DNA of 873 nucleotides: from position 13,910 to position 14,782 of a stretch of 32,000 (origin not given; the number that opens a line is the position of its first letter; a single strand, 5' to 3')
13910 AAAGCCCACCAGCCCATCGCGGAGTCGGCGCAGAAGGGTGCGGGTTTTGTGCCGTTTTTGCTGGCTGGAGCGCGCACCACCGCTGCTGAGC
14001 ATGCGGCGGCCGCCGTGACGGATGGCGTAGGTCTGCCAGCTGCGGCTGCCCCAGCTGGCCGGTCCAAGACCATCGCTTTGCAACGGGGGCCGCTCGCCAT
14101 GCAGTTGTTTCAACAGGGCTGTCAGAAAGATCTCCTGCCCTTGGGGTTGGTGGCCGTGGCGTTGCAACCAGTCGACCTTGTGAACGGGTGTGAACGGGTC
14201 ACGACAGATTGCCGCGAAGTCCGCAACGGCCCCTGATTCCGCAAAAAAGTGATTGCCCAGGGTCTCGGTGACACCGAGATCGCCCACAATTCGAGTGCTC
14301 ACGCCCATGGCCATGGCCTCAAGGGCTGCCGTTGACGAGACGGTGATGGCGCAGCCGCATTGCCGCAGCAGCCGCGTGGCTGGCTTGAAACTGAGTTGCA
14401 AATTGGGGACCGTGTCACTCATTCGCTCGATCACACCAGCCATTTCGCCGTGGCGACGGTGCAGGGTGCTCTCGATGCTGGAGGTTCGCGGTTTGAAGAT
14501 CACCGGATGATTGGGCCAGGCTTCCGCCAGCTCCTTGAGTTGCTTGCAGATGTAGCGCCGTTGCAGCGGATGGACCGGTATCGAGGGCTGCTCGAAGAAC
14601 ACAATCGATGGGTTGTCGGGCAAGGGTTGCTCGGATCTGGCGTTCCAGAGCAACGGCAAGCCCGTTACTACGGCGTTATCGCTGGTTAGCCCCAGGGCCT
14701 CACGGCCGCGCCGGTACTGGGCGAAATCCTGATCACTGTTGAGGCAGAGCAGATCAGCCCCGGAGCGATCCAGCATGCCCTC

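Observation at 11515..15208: Three tandem paralogs with sialyl/Kdo-transferase-like motif spacing but His replaced in the HP motif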

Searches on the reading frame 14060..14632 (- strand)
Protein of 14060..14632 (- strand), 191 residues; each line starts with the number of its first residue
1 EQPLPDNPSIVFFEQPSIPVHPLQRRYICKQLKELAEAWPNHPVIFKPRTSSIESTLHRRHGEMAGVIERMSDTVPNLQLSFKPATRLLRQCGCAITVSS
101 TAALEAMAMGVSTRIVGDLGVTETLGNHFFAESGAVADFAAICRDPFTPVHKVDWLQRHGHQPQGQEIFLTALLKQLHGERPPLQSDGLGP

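Call 72: predict_structure(alignment_id=A4)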
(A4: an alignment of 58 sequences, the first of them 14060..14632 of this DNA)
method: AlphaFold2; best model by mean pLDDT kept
length: 191 residues; sequences in the alignment: 58
mean_pLDDT: 91.0   pTM: 0.84
mean pLDDT of the five models: 91.0, 90.7, 90.4, 90.2, 90.0
residues with pLDDT >= 90: 147; 70-90: 28; 50-70: 16; < 50: 0
segments of 3 or more residues with pLDDT < 50: none
pLDDT, mean of each block of 10 residues (from residue 1): 84 91 95 98 94 55 87 98 94 96 95 98 95 98 98 95 91 92 79 58
secondary structure, 60 per line:
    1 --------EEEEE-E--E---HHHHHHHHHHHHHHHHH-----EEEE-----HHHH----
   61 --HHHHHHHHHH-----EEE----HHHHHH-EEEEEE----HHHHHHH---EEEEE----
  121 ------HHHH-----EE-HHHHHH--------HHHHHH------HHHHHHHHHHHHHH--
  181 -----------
elements in order: E9-13 H22-38 E44-47 H53-56 H63-72 E78-80 H85-90 E92-97 H102-108 E112-116 H127-130 H139-144 H153-158 H165-178

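Call 74: fold_search(model_id=the predicted structure, library=pdb)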
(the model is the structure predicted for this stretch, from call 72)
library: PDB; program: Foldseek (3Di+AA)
matches with E <= 10: 1553; with E <= 0.001: 26
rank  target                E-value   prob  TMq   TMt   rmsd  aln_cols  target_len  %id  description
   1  1v4v_A                1.2e-04  1.00  0.52  0.28   5.0       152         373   18  Crystal Structure Of UDP-N-Acetylglucosamine 2-Epimerase From Thermus Thermophilus HB8 (released 2003-12-02)
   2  7qh9_DDD              2.0e-04  1.00  0.50  0.23   7.5       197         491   13  TarM(Se)_G117R-4RboP (released 2023-05-10)
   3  3ot5_C                2.1e-04  1.00  0.46  0.26   7.5       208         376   12  2.2 Angstrom Resolution Crystal Structure of putative UDP-N-acetylglucosamine 2-epimerase from Listeria monocytogenes (released 2010-09-22)
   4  3beo_A                2.3e-04  1.00  0.45  0.26   7.5       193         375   11  A Structural Basis for the allosteric regulation of non-hydrolyzing UDP-GlcNAc 2-epimerases (released 2008-02-19)
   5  7qh9_CCC              2.6e-04  1.00  0.43  0.20   8.4       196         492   13  TarM(Se)_G117R-4RboP (released 2023-05-10)
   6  5w8x                  3.1e-04  1.00  0.40  0.23  21.5       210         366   12  Lipid A Disaccharide Synthase (LpxB)-7 solubilizing mutations-Bound to UDP (released 2018-01-31)
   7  1f6d_A                3.3e-04  1.00  0.54  0.30   6.7       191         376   14  THE STRUCTURE OF UDP-N-ACETYLGLUCOSAMINE 2-EPIMERASE FROM E. COLI. (released 2000-12-13)
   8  4wac                  3.3e-04  1.00  0.47  0.22   7.6       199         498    9  Crystal Structure of TarM (released 2015-02-25)
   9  1v4v_B                3.8e-04  1.00  0.59  0.33   5.9       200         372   15  Crystal Structure Of UDP-N-Acetylglucosamine 2-Epimerase From Thermus Thermophilus HB8 (released 2003-12-02)
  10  8ahe_A                4.0e-04  1.00  0.54  0.31   4.9       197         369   12  PAC-FragmentDEL: Photoactivated covalent capture of DNA encoded fragments for hit discovery (released 2022-09-14)
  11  7vza_E                4.0e-04  1.00  0.49  0.29   7.5       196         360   11  The crystal structure of Non-hydrolyzing UDPGlcNAc 2-epimerase in complex with UDP (released 2022-11-16)
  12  8jjq_A                4.0e-04  1.00  0.45  0.30   8.1       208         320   13  Structure of SenB in complex with UDP-GalNAc at 1.64 Angstroms resolution (released 2024-02-07)
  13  4rif_A                4.3e-04  1.00  0.51  0.29   6.8       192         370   14  Landomycin Glycosyltransferase LanGT2, carbasugar substrate complex (released 2015-01-28)
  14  7vz6_F                5.1e-04  1.00  0.49  0.28   7.6       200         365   11  The crystal structure of Non-hydrolyzing UDPGlcNAc 2-epimerase in complex with UDP-glucose (released 2022-11-16)
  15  4pqg_A                5.5e-04  1.00  0.47  0.21   7.5       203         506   11  Crystal structure of the pneumococcal O-GlcNAc transferase GtfA in complex with UDP and GlcNAc (released 2014-06-18)
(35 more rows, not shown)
